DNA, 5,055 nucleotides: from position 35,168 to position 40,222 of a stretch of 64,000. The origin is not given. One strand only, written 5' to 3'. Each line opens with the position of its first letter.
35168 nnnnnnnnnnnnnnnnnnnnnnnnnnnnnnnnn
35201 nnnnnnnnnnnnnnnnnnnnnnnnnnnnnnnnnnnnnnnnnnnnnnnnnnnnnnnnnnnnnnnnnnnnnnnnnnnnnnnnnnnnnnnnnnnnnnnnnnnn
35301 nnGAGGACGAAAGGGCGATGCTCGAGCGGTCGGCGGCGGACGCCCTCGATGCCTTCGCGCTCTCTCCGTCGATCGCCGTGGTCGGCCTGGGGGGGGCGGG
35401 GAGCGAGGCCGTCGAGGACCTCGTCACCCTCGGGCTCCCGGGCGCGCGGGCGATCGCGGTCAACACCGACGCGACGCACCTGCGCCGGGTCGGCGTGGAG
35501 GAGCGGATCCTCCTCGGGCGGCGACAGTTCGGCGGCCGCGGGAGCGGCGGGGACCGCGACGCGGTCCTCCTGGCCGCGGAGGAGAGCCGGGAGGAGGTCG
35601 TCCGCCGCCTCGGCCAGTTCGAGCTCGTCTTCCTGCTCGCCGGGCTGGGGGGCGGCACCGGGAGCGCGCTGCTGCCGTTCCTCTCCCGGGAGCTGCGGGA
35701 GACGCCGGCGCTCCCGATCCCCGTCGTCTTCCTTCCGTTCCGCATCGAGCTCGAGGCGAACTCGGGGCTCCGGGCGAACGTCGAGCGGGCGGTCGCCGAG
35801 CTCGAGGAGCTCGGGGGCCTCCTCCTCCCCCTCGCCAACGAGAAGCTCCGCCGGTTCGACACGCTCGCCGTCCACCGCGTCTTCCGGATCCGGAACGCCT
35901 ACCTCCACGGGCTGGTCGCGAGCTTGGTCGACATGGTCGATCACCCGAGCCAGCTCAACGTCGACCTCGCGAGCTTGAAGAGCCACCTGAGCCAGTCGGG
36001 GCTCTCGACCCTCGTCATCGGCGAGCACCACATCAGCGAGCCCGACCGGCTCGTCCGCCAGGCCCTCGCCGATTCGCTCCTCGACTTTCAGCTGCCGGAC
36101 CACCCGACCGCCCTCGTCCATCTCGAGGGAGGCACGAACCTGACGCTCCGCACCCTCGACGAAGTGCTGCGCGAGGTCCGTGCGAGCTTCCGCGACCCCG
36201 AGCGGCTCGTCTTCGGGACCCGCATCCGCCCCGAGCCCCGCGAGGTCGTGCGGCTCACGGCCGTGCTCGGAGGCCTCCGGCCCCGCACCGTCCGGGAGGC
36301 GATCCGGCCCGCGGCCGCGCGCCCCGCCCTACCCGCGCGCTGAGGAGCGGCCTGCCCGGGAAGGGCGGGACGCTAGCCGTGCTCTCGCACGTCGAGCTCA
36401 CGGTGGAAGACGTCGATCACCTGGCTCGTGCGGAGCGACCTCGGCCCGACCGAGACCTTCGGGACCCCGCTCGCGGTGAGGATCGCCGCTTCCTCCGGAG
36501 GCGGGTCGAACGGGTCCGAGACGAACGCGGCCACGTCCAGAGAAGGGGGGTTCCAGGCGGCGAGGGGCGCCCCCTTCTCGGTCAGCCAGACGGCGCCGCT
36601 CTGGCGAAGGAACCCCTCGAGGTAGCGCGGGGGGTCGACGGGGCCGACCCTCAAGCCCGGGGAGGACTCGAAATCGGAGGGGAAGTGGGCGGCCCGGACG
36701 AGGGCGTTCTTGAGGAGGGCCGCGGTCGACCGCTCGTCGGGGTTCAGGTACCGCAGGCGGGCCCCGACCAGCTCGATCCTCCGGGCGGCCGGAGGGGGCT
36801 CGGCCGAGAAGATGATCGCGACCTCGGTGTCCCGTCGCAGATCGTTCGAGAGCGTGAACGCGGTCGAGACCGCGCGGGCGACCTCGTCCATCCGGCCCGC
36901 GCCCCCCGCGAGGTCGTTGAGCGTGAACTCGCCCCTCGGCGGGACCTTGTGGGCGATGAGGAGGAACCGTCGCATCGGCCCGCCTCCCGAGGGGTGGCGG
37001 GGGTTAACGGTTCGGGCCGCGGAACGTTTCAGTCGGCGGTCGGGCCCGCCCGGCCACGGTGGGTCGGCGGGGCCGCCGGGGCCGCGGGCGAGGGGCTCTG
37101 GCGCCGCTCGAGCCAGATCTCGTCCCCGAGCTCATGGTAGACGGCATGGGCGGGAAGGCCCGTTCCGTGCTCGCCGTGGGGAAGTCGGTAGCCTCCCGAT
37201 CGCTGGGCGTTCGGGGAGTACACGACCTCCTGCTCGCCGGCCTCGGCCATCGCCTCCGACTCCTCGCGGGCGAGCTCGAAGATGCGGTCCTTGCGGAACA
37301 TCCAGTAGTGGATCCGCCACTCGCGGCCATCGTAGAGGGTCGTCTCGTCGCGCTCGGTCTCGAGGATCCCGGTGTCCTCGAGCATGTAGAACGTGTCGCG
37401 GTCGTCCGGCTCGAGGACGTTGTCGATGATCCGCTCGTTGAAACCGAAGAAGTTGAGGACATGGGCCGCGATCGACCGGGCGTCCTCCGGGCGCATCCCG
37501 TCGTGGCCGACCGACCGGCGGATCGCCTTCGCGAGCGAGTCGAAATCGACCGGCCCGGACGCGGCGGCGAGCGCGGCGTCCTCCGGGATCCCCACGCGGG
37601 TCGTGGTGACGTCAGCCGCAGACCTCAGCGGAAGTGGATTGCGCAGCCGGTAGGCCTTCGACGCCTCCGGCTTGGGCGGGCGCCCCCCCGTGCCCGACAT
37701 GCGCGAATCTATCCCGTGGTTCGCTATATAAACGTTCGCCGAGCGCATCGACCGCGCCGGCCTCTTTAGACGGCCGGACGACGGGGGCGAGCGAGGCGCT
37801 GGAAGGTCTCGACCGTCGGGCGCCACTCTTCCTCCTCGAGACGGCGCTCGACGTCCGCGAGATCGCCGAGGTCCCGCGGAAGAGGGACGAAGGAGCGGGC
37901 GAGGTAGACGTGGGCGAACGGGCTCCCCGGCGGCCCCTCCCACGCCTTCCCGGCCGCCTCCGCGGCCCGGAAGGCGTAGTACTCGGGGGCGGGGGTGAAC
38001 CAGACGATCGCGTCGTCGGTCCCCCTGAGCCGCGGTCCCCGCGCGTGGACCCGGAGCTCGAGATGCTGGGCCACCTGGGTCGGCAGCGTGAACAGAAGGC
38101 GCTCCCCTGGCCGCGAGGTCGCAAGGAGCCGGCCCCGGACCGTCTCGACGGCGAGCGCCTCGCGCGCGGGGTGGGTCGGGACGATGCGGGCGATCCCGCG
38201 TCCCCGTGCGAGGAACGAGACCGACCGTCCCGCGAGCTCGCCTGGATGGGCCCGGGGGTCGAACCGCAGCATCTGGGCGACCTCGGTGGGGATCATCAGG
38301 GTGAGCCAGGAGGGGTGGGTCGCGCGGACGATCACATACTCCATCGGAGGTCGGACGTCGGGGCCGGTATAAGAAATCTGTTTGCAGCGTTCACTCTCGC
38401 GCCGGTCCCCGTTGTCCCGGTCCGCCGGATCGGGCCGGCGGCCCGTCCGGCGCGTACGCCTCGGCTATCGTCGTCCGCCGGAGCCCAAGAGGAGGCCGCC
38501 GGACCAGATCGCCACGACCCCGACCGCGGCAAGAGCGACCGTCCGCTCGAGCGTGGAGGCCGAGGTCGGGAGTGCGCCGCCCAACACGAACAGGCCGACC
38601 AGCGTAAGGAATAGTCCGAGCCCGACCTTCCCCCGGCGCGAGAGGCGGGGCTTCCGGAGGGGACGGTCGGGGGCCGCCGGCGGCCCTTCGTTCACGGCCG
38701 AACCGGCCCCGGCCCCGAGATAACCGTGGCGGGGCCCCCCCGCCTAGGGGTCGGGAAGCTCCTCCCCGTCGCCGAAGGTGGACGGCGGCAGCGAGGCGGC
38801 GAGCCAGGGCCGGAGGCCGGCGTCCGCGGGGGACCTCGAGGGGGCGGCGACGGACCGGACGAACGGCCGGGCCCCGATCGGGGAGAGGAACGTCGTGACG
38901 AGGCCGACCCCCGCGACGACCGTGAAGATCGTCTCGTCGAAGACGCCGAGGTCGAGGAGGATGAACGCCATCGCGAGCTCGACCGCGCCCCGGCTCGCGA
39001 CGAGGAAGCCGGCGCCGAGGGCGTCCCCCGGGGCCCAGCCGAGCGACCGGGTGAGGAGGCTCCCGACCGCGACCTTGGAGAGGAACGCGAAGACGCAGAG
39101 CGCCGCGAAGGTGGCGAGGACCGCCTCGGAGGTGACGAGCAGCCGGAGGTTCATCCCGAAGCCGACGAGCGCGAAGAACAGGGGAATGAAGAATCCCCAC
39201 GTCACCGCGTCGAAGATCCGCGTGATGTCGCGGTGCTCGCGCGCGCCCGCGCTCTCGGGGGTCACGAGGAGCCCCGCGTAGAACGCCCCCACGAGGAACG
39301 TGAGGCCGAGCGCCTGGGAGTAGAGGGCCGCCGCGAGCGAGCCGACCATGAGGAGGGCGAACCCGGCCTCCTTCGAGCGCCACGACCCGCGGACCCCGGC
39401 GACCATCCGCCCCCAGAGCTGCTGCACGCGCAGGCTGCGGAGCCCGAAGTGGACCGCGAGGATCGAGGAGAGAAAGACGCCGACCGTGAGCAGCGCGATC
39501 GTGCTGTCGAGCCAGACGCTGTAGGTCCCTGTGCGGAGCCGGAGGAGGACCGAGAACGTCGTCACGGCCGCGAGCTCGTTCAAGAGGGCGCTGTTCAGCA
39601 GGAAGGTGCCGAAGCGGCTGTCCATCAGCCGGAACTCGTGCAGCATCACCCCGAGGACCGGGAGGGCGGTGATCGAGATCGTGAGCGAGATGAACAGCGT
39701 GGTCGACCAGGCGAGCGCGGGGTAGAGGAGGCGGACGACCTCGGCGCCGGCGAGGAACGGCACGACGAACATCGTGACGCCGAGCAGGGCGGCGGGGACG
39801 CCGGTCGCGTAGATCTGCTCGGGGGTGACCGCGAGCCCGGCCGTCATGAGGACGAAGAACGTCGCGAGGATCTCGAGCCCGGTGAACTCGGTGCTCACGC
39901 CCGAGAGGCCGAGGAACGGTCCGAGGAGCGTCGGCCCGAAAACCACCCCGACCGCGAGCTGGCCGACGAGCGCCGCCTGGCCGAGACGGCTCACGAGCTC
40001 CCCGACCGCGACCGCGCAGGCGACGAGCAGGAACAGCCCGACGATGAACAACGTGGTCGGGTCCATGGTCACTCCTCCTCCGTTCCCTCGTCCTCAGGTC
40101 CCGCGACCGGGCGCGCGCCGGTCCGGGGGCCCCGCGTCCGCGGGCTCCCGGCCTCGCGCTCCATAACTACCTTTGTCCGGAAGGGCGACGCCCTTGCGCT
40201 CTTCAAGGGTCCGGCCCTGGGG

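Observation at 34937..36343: Covalently tandem RHH regulator translationally linked to a divergent FtsZ homolog (a cdrS-ftsZ2-like module with a twist)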

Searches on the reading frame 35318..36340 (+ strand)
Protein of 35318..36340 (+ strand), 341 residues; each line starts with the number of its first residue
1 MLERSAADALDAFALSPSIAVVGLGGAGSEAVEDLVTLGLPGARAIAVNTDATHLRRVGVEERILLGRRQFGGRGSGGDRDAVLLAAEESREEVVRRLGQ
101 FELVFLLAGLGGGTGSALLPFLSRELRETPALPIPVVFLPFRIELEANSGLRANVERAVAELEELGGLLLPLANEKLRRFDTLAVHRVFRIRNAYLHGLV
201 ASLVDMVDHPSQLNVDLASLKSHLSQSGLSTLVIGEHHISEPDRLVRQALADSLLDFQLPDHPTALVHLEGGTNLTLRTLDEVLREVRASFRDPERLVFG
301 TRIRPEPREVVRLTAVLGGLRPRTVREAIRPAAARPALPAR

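Call 3: search_protein_families(library=pfam, proteins=[window:35318-36340:+], max_evalue=1)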
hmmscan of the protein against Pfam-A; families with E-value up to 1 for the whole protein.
window:35318-36340:+ (341 aa): 4 families
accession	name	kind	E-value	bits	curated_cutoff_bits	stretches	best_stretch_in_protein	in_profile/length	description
PF00091.31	Tubulin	-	9.9e-23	81.8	33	1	18-179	1-187/190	Tubulin/FtsZ family, GTPase domain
PF12327.13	FtsZ_C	-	1.5e-10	41.7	27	1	243-320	17-94/95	FtsZ family, C-terminal domain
PF00899.27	ThiF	-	0.045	13.3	28.1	1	18-40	22-44/238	ThiF family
PF13809.12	Tubulin_2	-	0.26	10.9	27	0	103-123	163-183/356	Tubulin like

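Call 4: search_protein_families(library=ncbifam, proteins=[window:35318-36340:+], max_evalue=1)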
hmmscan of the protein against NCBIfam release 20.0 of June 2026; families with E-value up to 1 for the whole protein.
window:35318-36340:+ (341 aa): 3 families
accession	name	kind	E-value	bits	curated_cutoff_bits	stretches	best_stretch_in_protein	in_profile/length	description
TIGR00065.1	ftsZ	equivalog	7.3e-52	176.8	295.2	1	17-326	18-330/353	cell division protein FtsZ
NF004797.0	PRK06145.1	equivalog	0.093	11.1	850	1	255-304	430-479/499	acyl-CoA synthetase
NF011696.0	PRK15116.1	equivalog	0.29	10.8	304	1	8-41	23-55/268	tRNA cyclic N6-threonylcarbamoyladenosine(37) synthase TcdA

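Call 6: find_homologous_proteins(query=window:35318-36340:+)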
Query window:35318-36340:+ (341 aa): 3131 proteins with E <= 0.001 among 8000 candidates; the best 120 are listed.
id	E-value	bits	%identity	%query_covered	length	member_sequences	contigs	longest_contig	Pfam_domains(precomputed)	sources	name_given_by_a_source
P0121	5.1e-209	711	100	100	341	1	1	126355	PF00091.32,PF12327.14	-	-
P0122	1.4e-171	588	85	98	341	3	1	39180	PF00091.32,PF12327.14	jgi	jgi:cell division protein FtsZ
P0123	3.8e-171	587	82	100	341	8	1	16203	PF00091.32,PF12327.14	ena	-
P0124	6.6e-171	586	82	100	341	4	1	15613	PF00091.32,PF12327.14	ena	-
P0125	1.2e-170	585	83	100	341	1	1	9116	PF00091.32,PF12327.14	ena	-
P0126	6.3e-170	583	81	100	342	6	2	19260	PF00091.32,PF12327.14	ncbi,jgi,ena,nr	ncbi:MAG TPA: hypothetical protein VEE86_00955 [Thermoplasmata archaeon]|nr:hypothetical protein [Th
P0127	6.5e-170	583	84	98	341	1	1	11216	PF00091.32,PF12327.14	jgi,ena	-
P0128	1.2e-169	582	85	97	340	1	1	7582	PF00091.32,PF12327.14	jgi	jgi:cell division protein FtsZ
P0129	3.0e-169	581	82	100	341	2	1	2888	PF00091.32,PF12327.14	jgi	jgi:cell division protein FtsZ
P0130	5.2e-169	580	83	98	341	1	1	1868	PF00091.32,PF12327.14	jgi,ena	-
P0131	1.4e-168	578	82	100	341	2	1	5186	PF00091.32,PF12327.14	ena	-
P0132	3.3e-168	577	80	99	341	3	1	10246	PF00091.32,PF12327.14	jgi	-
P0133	5.4e-168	576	82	100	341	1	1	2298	PF00091.32,PF12327.14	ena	-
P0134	1.1e-166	572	82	98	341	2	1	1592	PF00091.32,PF12327.14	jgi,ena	-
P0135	1.2e-166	572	83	98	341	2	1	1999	PF00091.32,PF12327.14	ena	-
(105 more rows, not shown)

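Call 7: find_encoding_contigs(protein=P0121, flank=10000, max_places=3)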
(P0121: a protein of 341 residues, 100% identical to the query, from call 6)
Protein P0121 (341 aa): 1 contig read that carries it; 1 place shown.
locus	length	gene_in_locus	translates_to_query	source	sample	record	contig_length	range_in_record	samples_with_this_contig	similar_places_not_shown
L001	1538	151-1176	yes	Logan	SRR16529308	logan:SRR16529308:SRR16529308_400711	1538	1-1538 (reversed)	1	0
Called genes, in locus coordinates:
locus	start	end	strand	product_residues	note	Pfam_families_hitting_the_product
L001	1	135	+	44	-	?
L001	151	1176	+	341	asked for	PF00091:Tubulin, PF12327:FtsZ_C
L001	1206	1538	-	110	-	?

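Call 8: search_solved_structures(query=window:35318-36340:+, max_evalue=0.001)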
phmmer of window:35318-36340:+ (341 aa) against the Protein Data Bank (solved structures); distinct sequences matched with E-value up to 0.001: 52.
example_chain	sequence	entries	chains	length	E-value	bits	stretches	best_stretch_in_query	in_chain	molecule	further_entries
9v7v_A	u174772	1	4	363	6.9e-42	147.2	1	17-327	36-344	Cell division protein FtsZ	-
1w5e_A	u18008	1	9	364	5.7e-40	141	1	17-323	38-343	FTSZ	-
1w58_1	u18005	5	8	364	8.6e-40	140.4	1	17-323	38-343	CELL DIVISION PROTEIN FTSZ HOMOLOG 1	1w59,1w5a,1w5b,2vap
1fsz_A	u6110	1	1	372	9.2e-40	140.3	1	17-323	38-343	FTSZ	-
2r6r_1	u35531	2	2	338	3.1e-33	118.8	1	16-316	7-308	Cell division protein ftsZ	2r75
8grw_A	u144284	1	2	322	1.7e-32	116.4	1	9-316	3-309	Cell division protein FtsZ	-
8h1o_A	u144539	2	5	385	2e-32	116.2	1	19-320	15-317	Cell division protein FtsZ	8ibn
9isk_A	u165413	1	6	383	2.1e-32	116.1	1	19-320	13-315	Cell division protein FtsZ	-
7yop_A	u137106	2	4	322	2.9e-32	115.6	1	9-316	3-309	Cell division protein FtsZ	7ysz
6ll5_A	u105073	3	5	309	3.4e-32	115.4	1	19-320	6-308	Cell division protein FtsZ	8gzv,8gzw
6umk_A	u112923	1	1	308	1.1e-31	113.7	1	19-320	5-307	Cell division protein FtsZ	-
6unx_A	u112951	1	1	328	1.2e-31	113.6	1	18-320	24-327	Cell division protein FtsZ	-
6ll6_A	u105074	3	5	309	1.2e-31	113.6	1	19-320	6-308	Cell division protein FtsZ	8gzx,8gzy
2vam_A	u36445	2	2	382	1.2e-31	113.6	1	18-322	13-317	CELL DIVISION PROTEIN FTSZ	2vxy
6ym9_A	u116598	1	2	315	1.9e-31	113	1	19-319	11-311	Cell division protein FtsZ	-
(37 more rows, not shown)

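Call 55: search_solved_structures(query=window:35318-36340:+, max_evalue=1e-38, show_alignments=2)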
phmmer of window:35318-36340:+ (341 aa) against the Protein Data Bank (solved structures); distinct sequences matched with E-value up to 1e-38: 4.
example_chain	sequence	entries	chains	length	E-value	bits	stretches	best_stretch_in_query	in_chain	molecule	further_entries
9v7v_A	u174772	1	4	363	6.9e-42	147.2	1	17-327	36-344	Cell division protein FtsZ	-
1w5e_A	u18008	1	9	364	5.7e-40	141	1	17-323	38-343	FTSZ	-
1w58_1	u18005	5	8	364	8.6e-40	140.4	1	17-323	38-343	CELL DIVISION PROTEIN FTSZ HOMOLOG 1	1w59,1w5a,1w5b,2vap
1fsz_A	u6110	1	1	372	9.2e-40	140.3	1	17-323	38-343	FTSZ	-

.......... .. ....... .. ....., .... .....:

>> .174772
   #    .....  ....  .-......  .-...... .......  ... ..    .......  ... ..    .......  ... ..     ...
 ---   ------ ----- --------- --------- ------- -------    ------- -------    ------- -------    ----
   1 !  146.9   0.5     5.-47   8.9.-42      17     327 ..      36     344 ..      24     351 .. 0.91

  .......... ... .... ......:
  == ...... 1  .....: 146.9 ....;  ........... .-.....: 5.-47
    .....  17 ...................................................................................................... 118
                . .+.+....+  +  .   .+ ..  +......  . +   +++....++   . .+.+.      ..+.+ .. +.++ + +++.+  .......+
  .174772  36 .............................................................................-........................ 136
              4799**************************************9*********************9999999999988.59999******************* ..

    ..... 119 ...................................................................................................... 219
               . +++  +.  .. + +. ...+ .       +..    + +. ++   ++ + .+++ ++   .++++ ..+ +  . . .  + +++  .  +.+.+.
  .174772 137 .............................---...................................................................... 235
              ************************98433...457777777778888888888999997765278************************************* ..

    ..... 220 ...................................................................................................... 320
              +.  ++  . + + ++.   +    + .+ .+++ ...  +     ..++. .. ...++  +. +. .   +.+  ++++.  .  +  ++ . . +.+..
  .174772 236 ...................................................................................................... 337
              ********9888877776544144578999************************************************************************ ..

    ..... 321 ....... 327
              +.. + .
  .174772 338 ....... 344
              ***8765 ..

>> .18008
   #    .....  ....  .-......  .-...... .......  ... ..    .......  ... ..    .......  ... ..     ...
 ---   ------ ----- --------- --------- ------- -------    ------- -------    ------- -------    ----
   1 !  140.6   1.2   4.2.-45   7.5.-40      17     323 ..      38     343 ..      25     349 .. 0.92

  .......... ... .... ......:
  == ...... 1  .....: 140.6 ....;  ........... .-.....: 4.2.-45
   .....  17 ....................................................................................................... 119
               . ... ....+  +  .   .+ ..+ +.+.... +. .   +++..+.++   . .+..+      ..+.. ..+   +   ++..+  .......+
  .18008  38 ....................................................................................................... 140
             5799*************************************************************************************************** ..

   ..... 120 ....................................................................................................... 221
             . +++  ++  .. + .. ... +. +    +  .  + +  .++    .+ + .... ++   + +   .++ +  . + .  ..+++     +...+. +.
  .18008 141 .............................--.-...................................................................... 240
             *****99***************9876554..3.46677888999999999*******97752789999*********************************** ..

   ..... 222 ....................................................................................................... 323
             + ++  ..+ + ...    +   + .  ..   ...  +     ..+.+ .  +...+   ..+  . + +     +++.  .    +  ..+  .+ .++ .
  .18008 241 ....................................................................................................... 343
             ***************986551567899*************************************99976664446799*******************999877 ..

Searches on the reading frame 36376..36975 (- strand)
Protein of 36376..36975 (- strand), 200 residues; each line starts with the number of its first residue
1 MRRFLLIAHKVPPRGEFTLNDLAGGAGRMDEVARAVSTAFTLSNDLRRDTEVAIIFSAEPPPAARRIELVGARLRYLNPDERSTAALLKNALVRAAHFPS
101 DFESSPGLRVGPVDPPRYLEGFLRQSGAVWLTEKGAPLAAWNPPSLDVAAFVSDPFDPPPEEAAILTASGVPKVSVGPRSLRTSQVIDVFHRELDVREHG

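Call 10: search_protein_families(library=pfam, proteins=[window:36376-36975:-], max_evalue=0.001)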
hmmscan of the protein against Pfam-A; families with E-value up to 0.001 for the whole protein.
window:36376-36975:- (200 aa): 1 family
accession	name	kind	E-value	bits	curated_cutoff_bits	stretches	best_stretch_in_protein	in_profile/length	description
PF04013.17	Methyltrn_RNA_2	-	1.2e-29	103.9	25.5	1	1-197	1-196/198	Putative SAM-dependent RNA methyltransferase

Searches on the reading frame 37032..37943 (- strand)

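Call 10: search_protein_families(library=pfam, proteins=[window:37032-37943:-], max_evalue=0.001)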
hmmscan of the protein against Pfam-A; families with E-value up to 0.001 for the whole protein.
window:37032-37943:- (304 aa): 1 family
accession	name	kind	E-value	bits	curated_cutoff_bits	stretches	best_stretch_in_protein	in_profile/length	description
PF19479.4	DUF6015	-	1.9e-27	96.8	27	1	136-219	7-89/140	Family of unknown function (DUF6015)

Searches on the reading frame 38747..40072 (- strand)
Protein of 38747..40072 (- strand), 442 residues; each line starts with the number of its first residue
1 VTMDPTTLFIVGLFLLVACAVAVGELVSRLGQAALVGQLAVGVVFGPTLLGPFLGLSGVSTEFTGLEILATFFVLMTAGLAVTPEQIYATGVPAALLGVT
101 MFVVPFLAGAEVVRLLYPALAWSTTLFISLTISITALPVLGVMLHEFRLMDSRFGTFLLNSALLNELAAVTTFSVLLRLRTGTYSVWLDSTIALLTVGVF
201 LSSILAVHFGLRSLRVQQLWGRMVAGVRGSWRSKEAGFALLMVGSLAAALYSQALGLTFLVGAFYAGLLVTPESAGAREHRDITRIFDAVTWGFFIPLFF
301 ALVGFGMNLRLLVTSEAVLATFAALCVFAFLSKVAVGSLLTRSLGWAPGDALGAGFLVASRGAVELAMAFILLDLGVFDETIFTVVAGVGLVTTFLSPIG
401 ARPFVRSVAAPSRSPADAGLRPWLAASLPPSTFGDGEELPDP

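Call 10: search_protein_families(library=pfam, proteins=[window:38747-40072:-], max_evalue=0.001)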
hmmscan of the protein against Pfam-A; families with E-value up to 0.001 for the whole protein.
window:38747-40072:- (442 aa): 1 family
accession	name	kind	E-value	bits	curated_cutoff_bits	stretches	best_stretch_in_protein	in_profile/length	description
PF00999.27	Na_H_Exchanger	-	1.4e-35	123.3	26.2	1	21-405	7-373/375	Sodium/hydrogen exchanger, transmembrane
